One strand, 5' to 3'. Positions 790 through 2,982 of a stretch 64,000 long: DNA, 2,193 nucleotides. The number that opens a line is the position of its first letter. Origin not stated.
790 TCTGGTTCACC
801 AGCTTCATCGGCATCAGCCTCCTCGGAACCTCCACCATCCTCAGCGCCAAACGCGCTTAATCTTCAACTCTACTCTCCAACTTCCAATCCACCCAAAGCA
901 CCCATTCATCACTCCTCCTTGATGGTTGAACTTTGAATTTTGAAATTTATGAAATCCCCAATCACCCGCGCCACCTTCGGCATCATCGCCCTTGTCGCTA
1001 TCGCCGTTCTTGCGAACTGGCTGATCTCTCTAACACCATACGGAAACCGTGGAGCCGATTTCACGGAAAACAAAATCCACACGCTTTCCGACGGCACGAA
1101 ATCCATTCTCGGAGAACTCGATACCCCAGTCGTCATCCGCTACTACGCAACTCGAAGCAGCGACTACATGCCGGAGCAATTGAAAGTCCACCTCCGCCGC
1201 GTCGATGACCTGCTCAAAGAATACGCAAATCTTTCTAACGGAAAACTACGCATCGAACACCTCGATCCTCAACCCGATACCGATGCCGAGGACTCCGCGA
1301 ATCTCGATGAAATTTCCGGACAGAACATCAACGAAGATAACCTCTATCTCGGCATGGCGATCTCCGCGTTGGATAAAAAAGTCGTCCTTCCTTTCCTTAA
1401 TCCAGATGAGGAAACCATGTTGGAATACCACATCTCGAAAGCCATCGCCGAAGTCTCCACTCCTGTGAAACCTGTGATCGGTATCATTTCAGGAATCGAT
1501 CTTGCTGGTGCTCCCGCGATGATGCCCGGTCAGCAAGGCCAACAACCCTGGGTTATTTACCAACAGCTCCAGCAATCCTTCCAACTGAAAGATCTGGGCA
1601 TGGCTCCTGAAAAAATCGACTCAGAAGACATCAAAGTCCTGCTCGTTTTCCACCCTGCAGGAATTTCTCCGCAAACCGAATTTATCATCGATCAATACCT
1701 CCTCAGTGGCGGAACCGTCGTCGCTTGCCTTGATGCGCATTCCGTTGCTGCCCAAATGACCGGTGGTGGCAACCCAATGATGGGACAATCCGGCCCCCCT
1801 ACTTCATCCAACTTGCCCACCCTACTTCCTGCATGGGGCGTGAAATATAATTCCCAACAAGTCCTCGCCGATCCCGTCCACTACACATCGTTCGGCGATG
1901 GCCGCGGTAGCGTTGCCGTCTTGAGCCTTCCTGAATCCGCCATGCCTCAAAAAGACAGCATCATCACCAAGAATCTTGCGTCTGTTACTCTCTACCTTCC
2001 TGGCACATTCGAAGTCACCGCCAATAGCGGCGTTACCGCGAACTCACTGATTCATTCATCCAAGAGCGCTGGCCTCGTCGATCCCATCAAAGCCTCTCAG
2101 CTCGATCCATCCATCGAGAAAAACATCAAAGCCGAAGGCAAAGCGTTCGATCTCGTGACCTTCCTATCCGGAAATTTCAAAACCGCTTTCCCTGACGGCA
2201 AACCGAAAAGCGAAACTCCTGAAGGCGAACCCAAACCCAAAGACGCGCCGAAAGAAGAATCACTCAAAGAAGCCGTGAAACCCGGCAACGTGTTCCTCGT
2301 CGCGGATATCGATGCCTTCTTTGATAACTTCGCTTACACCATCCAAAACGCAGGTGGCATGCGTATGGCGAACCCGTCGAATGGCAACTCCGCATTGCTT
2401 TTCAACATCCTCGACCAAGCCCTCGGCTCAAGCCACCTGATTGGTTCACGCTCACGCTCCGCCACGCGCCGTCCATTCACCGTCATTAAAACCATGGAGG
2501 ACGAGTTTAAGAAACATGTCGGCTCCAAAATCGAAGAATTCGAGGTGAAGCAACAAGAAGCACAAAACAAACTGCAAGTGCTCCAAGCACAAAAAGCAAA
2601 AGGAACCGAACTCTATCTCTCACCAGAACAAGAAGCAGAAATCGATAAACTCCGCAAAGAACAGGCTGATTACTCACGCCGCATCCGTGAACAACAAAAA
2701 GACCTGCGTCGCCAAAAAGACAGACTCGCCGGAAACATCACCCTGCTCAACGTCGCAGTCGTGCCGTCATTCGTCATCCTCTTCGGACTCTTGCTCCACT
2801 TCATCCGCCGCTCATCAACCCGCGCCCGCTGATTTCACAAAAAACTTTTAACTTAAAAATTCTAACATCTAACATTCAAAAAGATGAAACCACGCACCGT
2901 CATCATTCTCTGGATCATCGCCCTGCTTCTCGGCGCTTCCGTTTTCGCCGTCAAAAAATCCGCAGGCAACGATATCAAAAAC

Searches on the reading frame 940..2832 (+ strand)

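Call 57: search_protein_families(library=pfam, proteins=[window:940-2832:+], max_evalue=0.0001)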
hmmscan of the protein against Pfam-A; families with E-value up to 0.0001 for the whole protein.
window:940-2832:+ (630 aa): 2 families
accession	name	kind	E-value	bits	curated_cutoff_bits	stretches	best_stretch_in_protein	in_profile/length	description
PF09822.16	ABC_transp_aux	-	2.7e-46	158.5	34.7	1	177-489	1-287/288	ABC-type uncharacterized transport system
PF23357.1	DUF7088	-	1.5e-19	70.6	27.8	1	43-134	1-89/105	Domain of unknown function (DUF7088)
